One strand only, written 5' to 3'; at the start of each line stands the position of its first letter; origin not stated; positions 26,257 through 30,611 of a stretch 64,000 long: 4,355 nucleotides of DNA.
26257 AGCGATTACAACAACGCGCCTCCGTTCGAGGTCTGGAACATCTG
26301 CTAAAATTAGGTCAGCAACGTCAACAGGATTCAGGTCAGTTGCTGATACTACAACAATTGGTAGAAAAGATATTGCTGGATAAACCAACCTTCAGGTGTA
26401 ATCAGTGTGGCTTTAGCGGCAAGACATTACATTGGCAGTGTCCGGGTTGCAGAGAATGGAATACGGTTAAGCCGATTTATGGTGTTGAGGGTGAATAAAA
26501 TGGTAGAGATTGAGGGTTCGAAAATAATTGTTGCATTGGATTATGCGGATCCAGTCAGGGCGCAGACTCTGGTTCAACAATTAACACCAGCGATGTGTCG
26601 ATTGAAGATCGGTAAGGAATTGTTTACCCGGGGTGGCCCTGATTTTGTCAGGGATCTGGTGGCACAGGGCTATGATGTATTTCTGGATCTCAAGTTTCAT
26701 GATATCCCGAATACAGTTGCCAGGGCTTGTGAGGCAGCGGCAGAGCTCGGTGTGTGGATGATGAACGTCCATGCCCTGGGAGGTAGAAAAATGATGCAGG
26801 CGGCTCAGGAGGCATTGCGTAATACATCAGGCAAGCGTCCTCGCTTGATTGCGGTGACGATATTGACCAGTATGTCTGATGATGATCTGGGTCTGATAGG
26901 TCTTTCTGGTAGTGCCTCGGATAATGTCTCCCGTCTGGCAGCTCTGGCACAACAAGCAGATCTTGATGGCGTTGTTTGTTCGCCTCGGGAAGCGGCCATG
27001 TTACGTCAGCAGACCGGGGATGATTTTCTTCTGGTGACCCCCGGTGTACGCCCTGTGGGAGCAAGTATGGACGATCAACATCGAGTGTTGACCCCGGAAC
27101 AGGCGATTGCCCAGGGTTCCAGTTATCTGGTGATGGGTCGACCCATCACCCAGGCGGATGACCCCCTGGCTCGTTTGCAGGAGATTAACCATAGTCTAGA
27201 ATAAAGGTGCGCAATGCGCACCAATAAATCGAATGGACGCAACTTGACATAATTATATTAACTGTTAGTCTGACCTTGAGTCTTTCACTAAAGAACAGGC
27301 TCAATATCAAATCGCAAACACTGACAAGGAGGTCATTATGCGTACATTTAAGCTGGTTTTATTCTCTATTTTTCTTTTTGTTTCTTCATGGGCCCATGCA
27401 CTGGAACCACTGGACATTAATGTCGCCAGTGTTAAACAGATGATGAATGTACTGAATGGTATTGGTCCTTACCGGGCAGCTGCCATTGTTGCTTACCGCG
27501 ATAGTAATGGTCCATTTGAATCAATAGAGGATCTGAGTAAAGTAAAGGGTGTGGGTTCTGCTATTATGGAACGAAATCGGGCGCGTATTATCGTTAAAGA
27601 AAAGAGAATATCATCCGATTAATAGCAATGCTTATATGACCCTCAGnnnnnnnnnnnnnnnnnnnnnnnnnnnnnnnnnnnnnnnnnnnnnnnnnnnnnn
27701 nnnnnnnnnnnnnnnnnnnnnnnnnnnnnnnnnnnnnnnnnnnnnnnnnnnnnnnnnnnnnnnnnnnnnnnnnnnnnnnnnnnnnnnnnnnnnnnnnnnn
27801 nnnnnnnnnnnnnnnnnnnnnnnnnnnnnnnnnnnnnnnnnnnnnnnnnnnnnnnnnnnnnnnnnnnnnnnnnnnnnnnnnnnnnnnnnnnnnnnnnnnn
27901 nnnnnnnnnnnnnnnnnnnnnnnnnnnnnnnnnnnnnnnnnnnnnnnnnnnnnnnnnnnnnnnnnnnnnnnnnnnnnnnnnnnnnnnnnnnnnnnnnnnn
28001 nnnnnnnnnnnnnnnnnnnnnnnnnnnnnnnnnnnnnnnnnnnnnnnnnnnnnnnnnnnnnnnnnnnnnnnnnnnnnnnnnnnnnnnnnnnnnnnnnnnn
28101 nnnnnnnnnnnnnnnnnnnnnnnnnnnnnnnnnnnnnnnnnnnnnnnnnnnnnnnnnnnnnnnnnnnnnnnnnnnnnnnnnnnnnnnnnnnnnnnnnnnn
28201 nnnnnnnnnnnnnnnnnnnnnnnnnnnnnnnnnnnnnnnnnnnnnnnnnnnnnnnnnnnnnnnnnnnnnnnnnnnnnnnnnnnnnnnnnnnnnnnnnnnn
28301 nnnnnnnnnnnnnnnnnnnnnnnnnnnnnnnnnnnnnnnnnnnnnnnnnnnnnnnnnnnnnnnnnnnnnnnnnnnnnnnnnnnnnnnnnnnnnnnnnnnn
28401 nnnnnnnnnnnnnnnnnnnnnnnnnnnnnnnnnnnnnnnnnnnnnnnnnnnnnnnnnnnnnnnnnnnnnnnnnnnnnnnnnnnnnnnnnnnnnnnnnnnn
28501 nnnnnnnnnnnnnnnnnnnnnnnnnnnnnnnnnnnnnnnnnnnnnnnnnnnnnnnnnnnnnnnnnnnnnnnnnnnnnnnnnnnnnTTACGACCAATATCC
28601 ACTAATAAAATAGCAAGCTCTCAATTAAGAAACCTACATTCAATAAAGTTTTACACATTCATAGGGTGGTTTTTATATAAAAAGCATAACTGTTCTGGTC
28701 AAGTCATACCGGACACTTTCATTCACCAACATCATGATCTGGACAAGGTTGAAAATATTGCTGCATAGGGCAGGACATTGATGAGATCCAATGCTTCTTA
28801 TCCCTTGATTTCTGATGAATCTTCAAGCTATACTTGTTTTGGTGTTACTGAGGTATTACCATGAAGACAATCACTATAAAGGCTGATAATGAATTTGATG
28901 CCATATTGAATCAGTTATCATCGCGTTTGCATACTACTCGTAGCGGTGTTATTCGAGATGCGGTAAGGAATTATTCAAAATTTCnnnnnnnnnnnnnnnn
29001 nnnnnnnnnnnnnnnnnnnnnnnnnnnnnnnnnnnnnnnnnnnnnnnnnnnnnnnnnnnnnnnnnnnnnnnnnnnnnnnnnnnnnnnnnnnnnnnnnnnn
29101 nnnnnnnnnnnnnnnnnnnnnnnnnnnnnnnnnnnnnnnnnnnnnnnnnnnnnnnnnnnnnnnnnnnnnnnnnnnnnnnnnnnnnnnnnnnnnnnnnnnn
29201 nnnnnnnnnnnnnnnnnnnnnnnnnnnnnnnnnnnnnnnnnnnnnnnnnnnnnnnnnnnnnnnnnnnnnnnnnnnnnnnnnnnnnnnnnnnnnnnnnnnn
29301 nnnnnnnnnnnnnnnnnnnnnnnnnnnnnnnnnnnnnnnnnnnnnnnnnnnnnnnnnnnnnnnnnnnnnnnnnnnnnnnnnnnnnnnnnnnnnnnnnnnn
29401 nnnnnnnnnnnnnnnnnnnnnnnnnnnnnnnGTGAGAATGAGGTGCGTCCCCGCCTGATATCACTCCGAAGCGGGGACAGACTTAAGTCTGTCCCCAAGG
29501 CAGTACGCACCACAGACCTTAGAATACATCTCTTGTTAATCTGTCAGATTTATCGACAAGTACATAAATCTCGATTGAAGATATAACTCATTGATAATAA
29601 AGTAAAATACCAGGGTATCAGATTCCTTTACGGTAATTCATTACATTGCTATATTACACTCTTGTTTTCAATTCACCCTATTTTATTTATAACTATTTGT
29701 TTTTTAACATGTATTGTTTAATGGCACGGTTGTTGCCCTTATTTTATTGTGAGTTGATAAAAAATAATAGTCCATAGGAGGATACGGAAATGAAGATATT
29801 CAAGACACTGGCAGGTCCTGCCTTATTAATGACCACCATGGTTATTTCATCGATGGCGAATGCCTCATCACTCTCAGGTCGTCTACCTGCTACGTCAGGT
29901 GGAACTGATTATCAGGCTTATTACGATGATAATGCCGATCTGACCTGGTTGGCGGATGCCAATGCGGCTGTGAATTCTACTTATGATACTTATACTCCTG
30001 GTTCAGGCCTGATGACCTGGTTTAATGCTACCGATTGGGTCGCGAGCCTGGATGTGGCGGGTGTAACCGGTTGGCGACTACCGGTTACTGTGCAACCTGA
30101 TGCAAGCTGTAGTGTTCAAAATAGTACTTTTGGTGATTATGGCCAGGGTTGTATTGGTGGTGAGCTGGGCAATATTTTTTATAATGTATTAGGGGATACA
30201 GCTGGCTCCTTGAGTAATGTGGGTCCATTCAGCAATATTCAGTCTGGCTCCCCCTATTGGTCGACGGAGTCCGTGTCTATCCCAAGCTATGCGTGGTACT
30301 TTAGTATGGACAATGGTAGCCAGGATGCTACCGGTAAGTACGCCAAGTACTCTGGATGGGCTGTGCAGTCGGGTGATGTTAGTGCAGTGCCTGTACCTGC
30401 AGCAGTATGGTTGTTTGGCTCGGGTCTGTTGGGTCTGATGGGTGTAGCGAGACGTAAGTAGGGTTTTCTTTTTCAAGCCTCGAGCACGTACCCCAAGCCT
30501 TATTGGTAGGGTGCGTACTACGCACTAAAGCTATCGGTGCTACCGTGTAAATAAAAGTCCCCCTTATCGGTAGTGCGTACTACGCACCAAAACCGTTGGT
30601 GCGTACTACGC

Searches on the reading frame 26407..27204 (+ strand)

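Call 11: search_protein_families(library=ncbifam, proteins=[window:26407-27204:+])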
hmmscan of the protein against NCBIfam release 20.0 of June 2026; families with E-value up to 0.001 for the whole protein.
window:26407-27204:+ (265 aa): 3 families
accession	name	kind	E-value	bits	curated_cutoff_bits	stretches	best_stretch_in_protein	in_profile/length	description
NF001273.0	PRK00230.1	equivalog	1.3e-94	315.9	193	1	38-264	5-229/233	orotidine-5'-phosphate decarboxylase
NF010386.0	PRK13813.1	equivalog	3.3e-60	203.3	208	1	37-264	4-213/216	orotidine 5'-phosphate decarboxylase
TIGR01740.1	pyrF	equivalog_domain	1.5e-58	198.1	92.3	1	41-260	2-215/216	orotidine-5'-phosphate decarboxylase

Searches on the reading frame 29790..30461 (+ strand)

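Call 11: search_protein_families(library=ncbifam, proteins=[window:29790-30461:+])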
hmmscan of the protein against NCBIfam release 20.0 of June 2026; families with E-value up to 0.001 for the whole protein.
window:29790-30461:+ (223 aa): 4 families
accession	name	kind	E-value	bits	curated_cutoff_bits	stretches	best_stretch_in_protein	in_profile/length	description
NF033554.9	floc_PepA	equivalog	1.1e-07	32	80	1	36-223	118-260/261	flocculation-associated PEP-CTERM protein PepA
NF041538.1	PEP_EDSA_1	subfamily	2.2e-05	24.3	100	1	193-223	276-307/307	EDSAP-1 family PEP-CTERM protein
TIGR03370.1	VPLPA-CTERM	domain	5.7e-05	23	25.35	1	200-223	1-24/25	VPLPA-CTERM sorting domain-containing protein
NF038125.1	PEP_CTERM_THxN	subfamily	0.00071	19.2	85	0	197-223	222-246/246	THxN family PEP-CTERM protein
